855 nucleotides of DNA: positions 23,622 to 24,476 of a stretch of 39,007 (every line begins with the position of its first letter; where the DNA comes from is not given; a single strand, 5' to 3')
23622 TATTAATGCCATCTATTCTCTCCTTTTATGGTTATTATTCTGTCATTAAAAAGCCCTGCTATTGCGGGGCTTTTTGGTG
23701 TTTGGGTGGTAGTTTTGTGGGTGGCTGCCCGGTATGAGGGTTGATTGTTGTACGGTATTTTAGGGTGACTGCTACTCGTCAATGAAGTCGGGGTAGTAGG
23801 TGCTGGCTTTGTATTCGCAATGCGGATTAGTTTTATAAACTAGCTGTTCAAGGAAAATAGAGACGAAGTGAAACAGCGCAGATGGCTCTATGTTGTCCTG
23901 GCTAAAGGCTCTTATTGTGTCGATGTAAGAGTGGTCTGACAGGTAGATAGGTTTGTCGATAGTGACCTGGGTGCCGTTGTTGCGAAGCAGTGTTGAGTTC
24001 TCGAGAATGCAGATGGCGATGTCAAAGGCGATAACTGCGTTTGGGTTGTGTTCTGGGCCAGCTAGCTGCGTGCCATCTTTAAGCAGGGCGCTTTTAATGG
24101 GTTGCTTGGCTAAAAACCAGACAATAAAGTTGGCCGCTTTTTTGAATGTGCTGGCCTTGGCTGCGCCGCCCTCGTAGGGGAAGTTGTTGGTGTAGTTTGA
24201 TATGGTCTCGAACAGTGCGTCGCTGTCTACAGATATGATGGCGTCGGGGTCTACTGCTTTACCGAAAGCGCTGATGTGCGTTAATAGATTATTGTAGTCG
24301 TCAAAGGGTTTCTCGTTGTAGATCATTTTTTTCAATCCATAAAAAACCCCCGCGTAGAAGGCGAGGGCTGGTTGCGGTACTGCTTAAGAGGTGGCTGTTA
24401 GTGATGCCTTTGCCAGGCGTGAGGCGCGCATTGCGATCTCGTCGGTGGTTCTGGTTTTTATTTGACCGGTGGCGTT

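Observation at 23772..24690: Self-contained moron cassette beside the repressor: own promoter, 69-aa gene, attenuator hairpin, 184-aa gene, bidirectional terminator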

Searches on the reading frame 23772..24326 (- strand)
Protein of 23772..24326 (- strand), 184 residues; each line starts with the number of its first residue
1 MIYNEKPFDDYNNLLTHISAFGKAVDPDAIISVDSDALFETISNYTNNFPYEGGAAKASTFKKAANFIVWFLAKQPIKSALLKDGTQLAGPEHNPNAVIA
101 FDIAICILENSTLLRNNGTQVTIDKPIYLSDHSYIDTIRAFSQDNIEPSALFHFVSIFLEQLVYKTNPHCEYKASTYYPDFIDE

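Call 3: search_protein_families(library=pfam, proteins=[window:23772-24326:-], max_evalue=1)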
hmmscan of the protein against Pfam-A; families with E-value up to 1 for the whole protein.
window:23772-24326:- (184 aa): 0 families

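Call 4: search_protein_families(library=phrogs, proteins=[window:23772-24326:-], max_evalue=1)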
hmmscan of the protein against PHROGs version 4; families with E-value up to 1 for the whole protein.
window:23772-24326:- (184 aa): 1 family
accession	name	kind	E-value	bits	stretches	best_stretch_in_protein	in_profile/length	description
phrog_26867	-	unknown function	0.25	12.4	1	17-37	6-26/69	-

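Call 5: search_protein_families(library=padloc, proteins=[window:23772-24326:-], max_evalue=10)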
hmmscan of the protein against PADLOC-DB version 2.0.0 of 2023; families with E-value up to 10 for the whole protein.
window:23772-24326:- (184 aa): 0 families

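Call 6: search_protein_families(library=ncbifam, proteins=[window:23772-24326:-], max_evalue=10)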
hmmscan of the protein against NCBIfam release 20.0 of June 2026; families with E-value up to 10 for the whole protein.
window:23772-24326:- (184 aa): 0 families

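Call 10: find_homologous_proteins(query=window:23772-24326:-, max_evalue=0.01)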
Query window:23772-24326:- (184 aa): 11 proteins with E <= 0.01 among 59 candidates.
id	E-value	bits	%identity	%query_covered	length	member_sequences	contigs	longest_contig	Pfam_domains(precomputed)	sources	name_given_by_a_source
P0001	6.8e-116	403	98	100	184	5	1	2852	-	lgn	-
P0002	1.3e-37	148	44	100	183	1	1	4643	-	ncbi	ncbi:MAG: hypothetical protein RPU60_01705 [Candidatus Sedimenticola sp. (ex Thyasira tokunagai)]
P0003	2.4e-36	144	43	97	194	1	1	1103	-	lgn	-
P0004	4.7e-36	143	44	96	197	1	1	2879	-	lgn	-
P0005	5.8e-35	139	41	97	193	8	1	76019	-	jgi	jgi:hypothetical protein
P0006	1.3e-34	138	44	93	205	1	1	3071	-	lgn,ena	-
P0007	1.4e-34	138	44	97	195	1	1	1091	-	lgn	-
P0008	2.5e-34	137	43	95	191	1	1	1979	-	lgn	-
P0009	1.5e-33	135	44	95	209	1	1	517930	-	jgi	jgi:hypothetical protein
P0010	2.4e-27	114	41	93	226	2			-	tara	tara:strand:+ start:244 stop:924 length:681 start_codon:yes stop_codon:yes gene_type:complete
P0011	1.5e-21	95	38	97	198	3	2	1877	-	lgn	-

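Call 14: find_encoding_contigs(protein=P0005, flank=6000, max_places=3)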
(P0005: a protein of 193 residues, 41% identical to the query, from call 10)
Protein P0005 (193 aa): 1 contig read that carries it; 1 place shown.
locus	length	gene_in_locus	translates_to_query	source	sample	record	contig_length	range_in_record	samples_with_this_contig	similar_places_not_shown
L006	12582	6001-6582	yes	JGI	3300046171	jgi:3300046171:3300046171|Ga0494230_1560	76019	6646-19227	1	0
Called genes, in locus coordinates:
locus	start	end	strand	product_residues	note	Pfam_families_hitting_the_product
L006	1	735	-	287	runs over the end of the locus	PF12787:EcsC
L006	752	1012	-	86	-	-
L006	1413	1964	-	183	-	-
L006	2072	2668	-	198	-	-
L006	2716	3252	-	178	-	PF07087:DUF1353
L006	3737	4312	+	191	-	PF18735:HEPN_RiboL-PSP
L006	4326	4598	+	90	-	-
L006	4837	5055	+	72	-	-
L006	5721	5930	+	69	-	-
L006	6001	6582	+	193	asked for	-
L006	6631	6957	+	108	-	-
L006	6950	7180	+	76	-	-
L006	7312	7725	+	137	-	-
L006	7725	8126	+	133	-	PF01850:PIN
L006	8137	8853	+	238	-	-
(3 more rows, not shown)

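Call 15: find_encoding_contigs(protein=P0009, flank=6000, max_places=3)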
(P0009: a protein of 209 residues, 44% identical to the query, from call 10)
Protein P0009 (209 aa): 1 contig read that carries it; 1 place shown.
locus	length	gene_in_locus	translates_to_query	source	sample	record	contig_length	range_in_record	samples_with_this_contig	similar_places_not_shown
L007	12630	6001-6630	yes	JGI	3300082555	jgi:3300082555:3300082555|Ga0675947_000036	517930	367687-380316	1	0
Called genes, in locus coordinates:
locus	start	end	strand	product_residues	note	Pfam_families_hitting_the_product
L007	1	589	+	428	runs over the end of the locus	PF01420:Methylase_S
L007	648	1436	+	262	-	-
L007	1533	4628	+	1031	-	PF04313:HSDR_N, PF04851:ResIII, PF18766:SWI2_SNF2, PF22679:T1R_D3-like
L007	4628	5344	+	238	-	PF01863:YgjP-like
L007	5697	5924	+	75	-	-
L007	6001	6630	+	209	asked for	-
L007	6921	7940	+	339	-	-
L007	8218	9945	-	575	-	PF01565:FAD_binding_4, PF02913:FAD-oxidase_C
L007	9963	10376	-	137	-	-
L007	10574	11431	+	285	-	PF13489:Methyltransf_23 (weak), PF01209:Ubie_methyltran, PF13847:Methyltransf_31, PF08241:Methyltransf_11, PF08242:Methyltransf_12, PF13649:Methyltransf_25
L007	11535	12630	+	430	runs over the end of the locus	PF00144:Beta-lactamase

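Call 16: find_encoding_contigs(protein=P0002, flank=6000, max_places=3)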
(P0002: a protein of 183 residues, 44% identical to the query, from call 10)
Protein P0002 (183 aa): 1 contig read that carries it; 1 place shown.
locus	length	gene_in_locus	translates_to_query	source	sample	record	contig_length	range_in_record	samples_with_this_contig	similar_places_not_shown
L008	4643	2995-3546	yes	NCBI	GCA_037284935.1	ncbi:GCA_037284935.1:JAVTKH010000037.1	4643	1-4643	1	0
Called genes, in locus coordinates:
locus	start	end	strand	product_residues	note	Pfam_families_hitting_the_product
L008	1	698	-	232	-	PF11845:Tll0287-like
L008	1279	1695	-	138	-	PF03592:Terminase_2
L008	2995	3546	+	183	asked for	-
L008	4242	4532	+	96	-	PF04002:RadC (weak)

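Call 23: find_related_loci(query=A1, collection=genome_contigs, flank=8000)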
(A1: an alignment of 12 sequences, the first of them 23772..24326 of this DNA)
Query A1 (184 aa) in genome_contigs; peptide patterns used: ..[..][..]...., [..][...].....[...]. (x = any residue, [..] = any of these).
92 stretches matched a pattern; 11 encode a relative of the query (tblastn E <= 1e-3); 11 distinct loci.
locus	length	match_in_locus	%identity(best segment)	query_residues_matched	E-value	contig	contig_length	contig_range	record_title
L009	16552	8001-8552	92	1-184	2e-115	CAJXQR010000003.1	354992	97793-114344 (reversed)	MAG TPA_asm: uncultured Gammaproteobacteria bacterium isolate SRR3933167_bin.3_MetaBAT_v2.12.1_MAG genome assembly, cont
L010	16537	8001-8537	44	1-183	2e-44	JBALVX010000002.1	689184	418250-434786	MAG: Porticoccaceae bacterium isolate 6NakV-02 NODE_10_length_689184_cov_387.590080, whole genome shotgun sequence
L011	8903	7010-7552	36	1-172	7e-32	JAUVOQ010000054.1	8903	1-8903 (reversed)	MAG: Candidatus Ruthturnera sp. isolate CSMAG_640 CSMAG_640_k141_800415_length_8903_cov_24.4218, whole genome shotgun se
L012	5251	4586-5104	34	1-177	9e-30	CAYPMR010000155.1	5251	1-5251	MAG TPA_asm: uncultured Granulosicoccaceae bacterium isolate SRP065251_co1_42 genome assembly, contig: NODE_12307_length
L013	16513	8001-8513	34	1-172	9e-29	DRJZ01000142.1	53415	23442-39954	MAG TPA_asm: Acidiferrobacteraceae bacterium isolate HyVt-429 HyVt-429_k95_72291, whole genome shotgun sequence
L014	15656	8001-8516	38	1-172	4e-28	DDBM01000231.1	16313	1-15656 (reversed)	MAG TPA_asm: Moraxellaceae bacterium UBA2032 UBA2032_contig_554, whole genome shotgun sequence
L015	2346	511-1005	37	1-172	5e-25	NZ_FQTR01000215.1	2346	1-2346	Bacterium endosymbiont of Bathymodiolus sp. 5 South isolate BCLUESOX, whole genome shotgun sequence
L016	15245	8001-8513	33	1-172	8e-25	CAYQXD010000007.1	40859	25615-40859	MAG TPA_asm: uncultured Thiotrichaceae bacterium isolate SRP215229_co1_115 genome assembly, contig: NODE_504_length_4085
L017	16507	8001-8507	37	9-174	8e-25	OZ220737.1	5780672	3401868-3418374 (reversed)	MAG: Pseudomonadales bacterium isolate 93f608da-4359-4028-81e3-666eefb89598 genome assembly, chromosome: 1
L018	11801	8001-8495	34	1-172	2e-23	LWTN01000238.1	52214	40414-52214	MAG: Cycloclasticus sp. symbiont of Poecilosclerida sp. M isolate specimen M Ga0097675_1238, whole genome shotgun sequen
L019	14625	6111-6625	42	1-173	4e-21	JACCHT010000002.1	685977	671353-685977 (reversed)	MAG: Candidatus Thiodubiliella endoseptemdiera isolate 455 Bathymodiolus_septemdierum_Lau_symbiont_ctg2, whole genome sh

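Call 24: find_related_loci(query=A1, collection=viral_contigs, flank=8000)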
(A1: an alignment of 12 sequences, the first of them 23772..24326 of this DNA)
Query A1 (184 aa) in viral_contigs; peptide patterns used: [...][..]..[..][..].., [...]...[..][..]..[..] (x = any residue, [..] = any of these).
197 stretches matched a pattern; 7 encode a relative of the query (tblastn E <= 1e-3); 7 distinct loci.
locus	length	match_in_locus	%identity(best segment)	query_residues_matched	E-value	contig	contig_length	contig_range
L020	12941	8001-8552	92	1-184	1e-115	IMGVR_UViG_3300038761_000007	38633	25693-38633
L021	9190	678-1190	42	1-173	3e-44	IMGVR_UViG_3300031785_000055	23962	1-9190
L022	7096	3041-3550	43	1-173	5e-42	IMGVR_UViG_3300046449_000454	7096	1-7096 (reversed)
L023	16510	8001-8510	43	1-173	5e-42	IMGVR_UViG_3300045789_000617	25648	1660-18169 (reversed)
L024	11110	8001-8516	43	1-174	6e-31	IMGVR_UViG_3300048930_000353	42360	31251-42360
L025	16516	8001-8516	38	2-175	2e-30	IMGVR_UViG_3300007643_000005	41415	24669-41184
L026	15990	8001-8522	39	1-172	7e-26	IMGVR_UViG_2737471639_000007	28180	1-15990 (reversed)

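Call 28: predict_structure(alignment_id=A1)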
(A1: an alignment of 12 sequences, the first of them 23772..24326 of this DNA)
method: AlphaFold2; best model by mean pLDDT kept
length: 184 residues; sequences in the alignment: 12
mean_pLDDT: 84.9   pTM: 0.83
mean pLDDT of the five models: 84.9, 81.2, 81.2, 81.0, 80.7
residues with pLDDT >= 90: 94; 70-90: 68; 50-70: 14; < 50: 8
segments of 3 or more residues with pLDDT < 50: 178-184
pLDDT, mean of each block of 10 residues (from residue 1): 76 90 79 92 87 84 94 90 66 87 93 86 93 92 89 95 93 59 40
secondary structure, 60 per line:
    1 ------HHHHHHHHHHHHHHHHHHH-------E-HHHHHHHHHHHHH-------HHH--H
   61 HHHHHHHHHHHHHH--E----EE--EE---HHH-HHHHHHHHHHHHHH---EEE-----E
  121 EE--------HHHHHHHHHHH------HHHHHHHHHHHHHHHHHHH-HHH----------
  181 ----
elements in order: H7-25 H35-47 H60-74 H95-108 E112-114 E120-122 H131-141 H148-166

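Call 29: search_protein_representatives(alignment_id=A1)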
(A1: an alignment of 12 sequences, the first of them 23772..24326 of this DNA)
Query: 12 sequences, 196 profile positions. Proteins with E-value up to 0.001 (for the whole library): 267; up to 1e-10: 203; up to 1e-30: 76. The best 150 are listed.
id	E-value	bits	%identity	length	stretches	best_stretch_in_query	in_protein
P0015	1.0e-81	289.6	-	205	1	1-195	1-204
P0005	3.8e-81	287.8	-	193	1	1-196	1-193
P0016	9.5e-77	273.4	-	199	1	1-196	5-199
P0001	7.2e-75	267.3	-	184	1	1-182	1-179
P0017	2.4e-73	262.3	-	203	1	1-195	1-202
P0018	2.9e-68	245.7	-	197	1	1-195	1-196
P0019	8.7e-63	227.8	-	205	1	1-195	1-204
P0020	3.7e-62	225.8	-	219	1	1-182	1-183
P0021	2.1e-59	216.8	-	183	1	1-182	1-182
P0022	1.2e-56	207.8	-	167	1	1-155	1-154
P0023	8.0e-53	195.3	-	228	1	1-195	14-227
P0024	3.0e-52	193.5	-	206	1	1-196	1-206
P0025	1.2e-51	191.5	-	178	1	1-182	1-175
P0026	2.3e-50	187.3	-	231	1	1-191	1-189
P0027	1.0e-49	185.2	-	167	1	29-175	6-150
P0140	2.5e-16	76.3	-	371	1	13-166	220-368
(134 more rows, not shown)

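Call 32: fold_search(model_id=the predicted structure, library=pdb)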
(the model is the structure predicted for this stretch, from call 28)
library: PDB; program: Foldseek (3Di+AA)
matches with E <= 10: 89; with E <= 0.001: 0
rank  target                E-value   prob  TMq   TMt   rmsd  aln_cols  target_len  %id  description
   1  3dd7_C                4.0e-01  0.97  0.48  0.69   5.1       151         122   16  Structure of DocH66Y in complex with the C-terminal domain of Phd (released 2008-09-16)
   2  3kh2_A                4.9e-01  0.96  0.48  0.69   5.0       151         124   16  Crystal structure of the P1 bacteriophage Doc toxin (F68S) in complex with the Phd antitoxin (L17M/V39A). Northeast St (released 2010-08-18)
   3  3kh2_C                7.4e-01  0.92  0.48  0.68   5.1       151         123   16  Crystal structure of the P1 bacteriophage Doc toxin (F68S) in complex with the Phd antitoxin (L17M/V39A). Northeast St (released 2010-08-18)
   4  3dd7_A                9.1e-01  0.82  0.46  0.66   5.8       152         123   16  Structure of DocH66Y in complex with the C-terminal domain of Phd (released 2008-09-16)
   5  9yz5_A                9.6e-01  0.33  0.39  0.25   6.4       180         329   12  human FicD bound with farnesyl pyrophosphate (released 2026-02-25)
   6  3k33_A                1.5e+00  0.77  0.48  0.68   5.1       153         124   16  Crystal structure of the Phd-Doc complex (released 2010-08-18)
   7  4xnv                  1.6e+00  0.04  0.17  0.11  19.1       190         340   14  The human P2Y1 receptor in complex with BPTU (released 2015-04-01)
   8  8z5p_B                1.8e+00  0.04  0.16  0.05  17.2       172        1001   12  human phosphorylase kinase - inactive state (released 2025-04-23)
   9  5gie_A                2.2e+00  0.02  0.15  0.13  14.7       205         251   12  Crystal structure of VDR in complex with DLAM-4P (P21 form) (released 2016-12-07)
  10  9nh5_J                2.3e+00  0.04  0.19  0.13  16.9       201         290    9  CRYO-EM STRUCTURE OF HUMAN U7 SNRNP WITH METHYLATED noncleavable H2A* SUBSTRATE PRE-MRNA (core region) (released 2026-01-21)
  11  8uqu_C                2.6e+00  0.07  0.27  0.21  12.0       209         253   11  Crystal Structure of N-terminal Domain of Fic Family Protein from Bordetella bronchiseptica (released 2024-10-30)
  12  8wjx_R                2.6e+00  0.03  0.17  0.12  17.1       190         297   12  ADP-bound purinergic receptor 1 in complex with miniGs/q (released 2024-10-02)
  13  8btl_A                2.6e+00  0.03  0.19  0.11  16.6       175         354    8  Crystal structure of a complex between the E2 conjugating enzyme UBE2A and the E3 ligase module from UBR4 (released 2023-12-13)
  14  5hn7_G                2.7e+00  0.04  0.17  0.10  15.9       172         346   10  Crystal structure of Plasmodium vivax geranylgeranylpyrophosphate synthase complexed with BPH-1158 (released 2016-09-07)
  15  3nkd_A                2.7e+00  0.02  0.14  0.11  15.8       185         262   11  Structure of CRISP-associated protein Cas1 from Escherichia coli str. K-12 (released 2010-08-25)
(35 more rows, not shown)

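Call 33: fold_search(model_id=the predicted structure, library=viral)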
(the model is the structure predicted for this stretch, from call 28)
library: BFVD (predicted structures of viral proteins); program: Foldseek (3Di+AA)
matches with E <= 10: 121; with E <= 0.001: 0
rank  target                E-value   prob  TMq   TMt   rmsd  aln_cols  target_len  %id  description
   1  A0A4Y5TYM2            3.5e-01  0.96  0.51  0.35   5.3       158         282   14  (no name in the UniProt tables at hand)
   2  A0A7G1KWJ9            6.8e-01  0.08  0.17  0.17  17.8       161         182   10  (no name in the UniProt tables at hand)
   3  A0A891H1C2            7.2e-01  0.09  0.21  0.18  17.9       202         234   12  Matrix protein [Solenopsis invicta virus 17]
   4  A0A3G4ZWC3            8.4e-01  0.04  0.13  0.09  24.9       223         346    8  Uncharacterized protein [Edafosvirus sp.]
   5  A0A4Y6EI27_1          1.5e+00  0.02  0.12  0.03  18.6       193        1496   13  Uncharacterized protein [Microbacterium phage TinyTimothy]
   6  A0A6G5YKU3            1.6e+00  0.44  0.48  0.53   8.1       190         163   13  (no name in the UniProt tables at hand)
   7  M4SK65                1.8e+00  0.05  0.16  0.17  20.6       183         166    8  Structural protein [Cellulophaga phage phiST]
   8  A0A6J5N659            2.2e+00  0.04  0.18  0.19  21.2       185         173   12  Uncharacterized protein [uncultured Caudovirales phage]
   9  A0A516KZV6            2.4e+00  0.03  0.19  0.08  20.1       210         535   15  (no name in the UniProt tables at hand)
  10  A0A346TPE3            3.0e+00  0.03  0.17  0.06  19.8       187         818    8  HOAR [Mythimna unipuncta nucleopolyhedrovirus]
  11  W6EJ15                3.0e+00  0.02  0.13  0.06  17.8       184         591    9  Uncharacterized protein [Inachis io cypovirus 2]
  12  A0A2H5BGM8            3.1e+00  0.05  0.20  0.23  15.1       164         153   12  HD domain-containing protein [Vibrio phage Ceto]
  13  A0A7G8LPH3            3.1e+00  0.03  0.16  0.18  14.7       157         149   13  (no name in the UniProt tables at hand)
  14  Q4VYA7                3.1e+00  0.02  0.14  0.12  16.8       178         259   15  (no name in the UniProt tables at hand)
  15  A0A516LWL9            3.1e+00  0.02  0.15  0.14  19.0       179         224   14  (no name in the UniProt tables at hand)
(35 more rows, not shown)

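Call 35: search_solved_structures(query=A1, max_evalue=10, show_alignments=3)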
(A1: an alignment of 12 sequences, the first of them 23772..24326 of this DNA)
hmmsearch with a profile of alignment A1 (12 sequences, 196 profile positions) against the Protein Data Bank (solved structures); distinct sequences matched with E-value up to 10: 6.
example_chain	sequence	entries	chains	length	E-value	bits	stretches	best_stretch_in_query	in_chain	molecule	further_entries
1cj0_A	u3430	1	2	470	1.3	11.9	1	142-175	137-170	PROTEIN (SERINE HYDROXYMETHYLTRANSFERASE)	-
1rvu_A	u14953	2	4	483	1.3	11.9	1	142-175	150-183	Serine hydroxymethyltransferase, cytosolic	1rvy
1ls3_A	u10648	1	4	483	1.3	11.9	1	142-175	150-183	Serine Hydroxymethyltransferase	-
1rv3_A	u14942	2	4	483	1.3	11.8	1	142-175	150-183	Serine hydroxymethyltransferase, cytosolic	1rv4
3pdi_B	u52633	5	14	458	1.3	11.8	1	40-99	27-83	Nitrogenase MoFe cofactor biosynthesis protein NifN | Nitrogenase iron-molybdenum cofactor biosynthesis protein NifN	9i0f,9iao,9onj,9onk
9ian_C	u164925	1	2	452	1.4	11.8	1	40-99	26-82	Nitrogenase iron-molybdenum cofactor biosynthesis protein NifN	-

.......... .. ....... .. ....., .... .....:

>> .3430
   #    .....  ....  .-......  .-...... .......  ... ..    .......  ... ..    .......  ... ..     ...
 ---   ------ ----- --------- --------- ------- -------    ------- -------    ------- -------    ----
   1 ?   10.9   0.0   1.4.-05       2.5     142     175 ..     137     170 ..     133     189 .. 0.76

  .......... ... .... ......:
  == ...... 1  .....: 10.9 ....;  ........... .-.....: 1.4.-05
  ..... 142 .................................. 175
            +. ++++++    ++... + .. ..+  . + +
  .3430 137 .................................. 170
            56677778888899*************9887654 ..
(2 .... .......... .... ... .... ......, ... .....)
